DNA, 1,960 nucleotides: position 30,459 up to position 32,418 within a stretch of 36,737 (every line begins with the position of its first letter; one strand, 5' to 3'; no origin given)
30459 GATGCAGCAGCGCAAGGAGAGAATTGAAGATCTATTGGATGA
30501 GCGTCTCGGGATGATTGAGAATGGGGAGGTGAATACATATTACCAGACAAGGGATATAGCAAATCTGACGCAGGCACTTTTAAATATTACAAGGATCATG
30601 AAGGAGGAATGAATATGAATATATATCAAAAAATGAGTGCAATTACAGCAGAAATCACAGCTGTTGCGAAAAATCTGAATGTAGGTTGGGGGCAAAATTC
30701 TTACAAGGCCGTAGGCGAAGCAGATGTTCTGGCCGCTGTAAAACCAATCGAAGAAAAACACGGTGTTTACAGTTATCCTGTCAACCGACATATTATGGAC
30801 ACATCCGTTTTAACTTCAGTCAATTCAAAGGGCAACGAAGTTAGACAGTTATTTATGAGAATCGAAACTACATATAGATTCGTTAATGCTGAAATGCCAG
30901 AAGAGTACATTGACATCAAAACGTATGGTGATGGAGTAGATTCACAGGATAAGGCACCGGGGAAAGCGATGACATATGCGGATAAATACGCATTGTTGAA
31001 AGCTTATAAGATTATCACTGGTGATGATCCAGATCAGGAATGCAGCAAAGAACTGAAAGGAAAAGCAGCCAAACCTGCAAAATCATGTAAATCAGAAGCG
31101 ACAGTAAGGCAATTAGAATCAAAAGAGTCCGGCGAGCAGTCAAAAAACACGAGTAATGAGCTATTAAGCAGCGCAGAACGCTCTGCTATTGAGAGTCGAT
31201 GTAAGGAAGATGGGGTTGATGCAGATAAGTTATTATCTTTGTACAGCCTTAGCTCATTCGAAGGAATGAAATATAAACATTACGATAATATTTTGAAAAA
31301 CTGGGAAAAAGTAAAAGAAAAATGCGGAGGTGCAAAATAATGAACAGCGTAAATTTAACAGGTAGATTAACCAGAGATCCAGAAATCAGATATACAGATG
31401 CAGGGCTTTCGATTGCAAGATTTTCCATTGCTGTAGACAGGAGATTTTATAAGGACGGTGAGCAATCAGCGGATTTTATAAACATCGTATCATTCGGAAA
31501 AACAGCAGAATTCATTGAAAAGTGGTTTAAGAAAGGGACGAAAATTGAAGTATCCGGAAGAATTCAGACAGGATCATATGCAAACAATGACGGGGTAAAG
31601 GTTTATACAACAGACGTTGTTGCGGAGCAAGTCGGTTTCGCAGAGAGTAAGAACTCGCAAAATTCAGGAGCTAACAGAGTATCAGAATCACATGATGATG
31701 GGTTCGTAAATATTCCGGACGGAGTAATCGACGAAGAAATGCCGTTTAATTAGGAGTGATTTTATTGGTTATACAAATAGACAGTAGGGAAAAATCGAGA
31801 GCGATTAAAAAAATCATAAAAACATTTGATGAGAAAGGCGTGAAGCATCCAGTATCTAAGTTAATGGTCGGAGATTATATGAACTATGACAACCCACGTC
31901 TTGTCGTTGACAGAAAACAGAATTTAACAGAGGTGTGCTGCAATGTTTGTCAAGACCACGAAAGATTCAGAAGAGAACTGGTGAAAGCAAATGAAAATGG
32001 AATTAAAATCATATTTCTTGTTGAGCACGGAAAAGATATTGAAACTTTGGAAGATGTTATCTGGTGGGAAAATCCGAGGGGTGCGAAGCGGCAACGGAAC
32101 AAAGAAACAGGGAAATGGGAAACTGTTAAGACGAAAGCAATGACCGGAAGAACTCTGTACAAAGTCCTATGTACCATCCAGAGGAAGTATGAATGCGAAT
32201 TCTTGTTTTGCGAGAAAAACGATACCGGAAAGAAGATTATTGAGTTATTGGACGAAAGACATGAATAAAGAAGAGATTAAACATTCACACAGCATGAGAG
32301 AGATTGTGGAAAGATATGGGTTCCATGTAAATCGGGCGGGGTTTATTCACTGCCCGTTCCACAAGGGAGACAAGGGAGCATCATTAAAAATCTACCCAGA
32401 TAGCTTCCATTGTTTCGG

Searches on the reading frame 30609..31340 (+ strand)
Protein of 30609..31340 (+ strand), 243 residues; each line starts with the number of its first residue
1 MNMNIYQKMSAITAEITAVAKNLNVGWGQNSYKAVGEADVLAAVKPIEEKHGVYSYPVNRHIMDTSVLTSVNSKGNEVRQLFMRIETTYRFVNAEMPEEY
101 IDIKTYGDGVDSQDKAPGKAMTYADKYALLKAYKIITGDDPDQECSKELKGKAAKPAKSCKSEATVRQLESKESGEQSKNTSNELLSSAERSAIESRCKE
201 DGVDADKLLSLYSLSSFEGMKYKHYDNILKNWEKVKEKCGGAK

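Call 9: search_protein_families(library=pfam, proteins=[window:30609-31340:+], max_evalue=0.1)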
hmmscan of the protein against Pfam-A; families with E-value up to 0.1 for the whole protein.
window:30609-31340:+ (243 aa): 2 families
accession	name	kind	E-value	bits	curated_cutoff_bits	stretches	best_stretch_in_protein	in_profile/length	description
PF04404.17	ERF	-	7.3e-16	58.9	25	1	5-161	1-144/153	ERF superfamily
PF07261.16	DnaB_2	-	0.086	13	22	0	183-234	9-61/74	Replication initiation and membrane attachment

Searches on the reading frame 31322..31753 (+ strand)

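Call 9: search_protein_families(library=pfam, proteins=[window:31322-31753:+], max_evalue=0.1)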
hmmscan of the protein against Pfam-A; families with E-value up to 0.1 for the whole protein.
window:31322-31753:+ (143 aa): 3 families
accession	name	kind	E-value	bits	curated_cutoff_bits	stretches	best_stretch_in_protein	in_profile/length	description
PF00436.31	SSB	-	1.3e-30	106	26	1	7-106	1-103/104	Single-strand binding protein family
PF22657.2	SSB_1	-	7.4e-05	23.3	27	1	8-85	1-79/91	Another single-strand binding protein family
PF01336.31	tRNA_anti-codon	-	0.014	15.8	27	1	51-95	27-68/75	OB-fold nucleic acid binding domain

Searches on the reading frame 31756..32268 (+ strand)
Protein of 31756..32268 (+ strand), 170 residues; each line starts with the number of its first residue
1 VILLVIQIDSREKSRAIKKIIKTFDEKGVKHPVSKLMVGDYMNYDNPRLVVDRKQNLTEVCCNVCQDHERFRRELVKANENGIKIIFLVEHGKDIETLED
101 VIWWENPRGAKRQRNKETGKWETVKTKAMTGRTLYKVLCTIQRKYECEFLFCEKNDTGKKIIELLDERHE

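Call 9: search_protein_families(library=pfam, proteins=[window:31756-32268:+], max_evalue=0.1)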
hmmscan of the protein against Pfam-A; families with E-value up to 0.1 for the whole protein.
window:31756-32268:+ (170 aa): 2 families
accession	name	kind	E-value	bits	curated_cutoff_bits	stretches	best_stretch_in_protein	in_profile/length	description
PF02732.21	ERCC4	-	3.1e-10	40.6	24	1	8-159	1-135/140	ERCC4 domain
PF13158.11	DUF3993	-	0.034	14.8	22.4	0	123-166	16-59/118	Protein of unknown function (DUF3993)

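Call 11: search_protein_families(library=phrogs, proteins=[window:31756-32268:+], max_evalue=0.1)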
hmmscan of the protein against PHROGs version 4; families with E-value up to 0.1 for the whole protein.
window:31756-32268:+ (170 aa): 3 families
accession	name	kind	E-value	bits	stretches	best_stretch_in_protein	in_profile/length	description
phrog_3490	-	DNA, RNA and nucleotide metabolism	8.2e-39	134.4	1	4-168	9-165/175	ERCC4-type nuclease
phrog_35589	-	unknown function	0.012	16.6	1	77-117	17-55/60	-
phrog_17389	-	unknown function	0.019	16.3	1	48-82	19-53/72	-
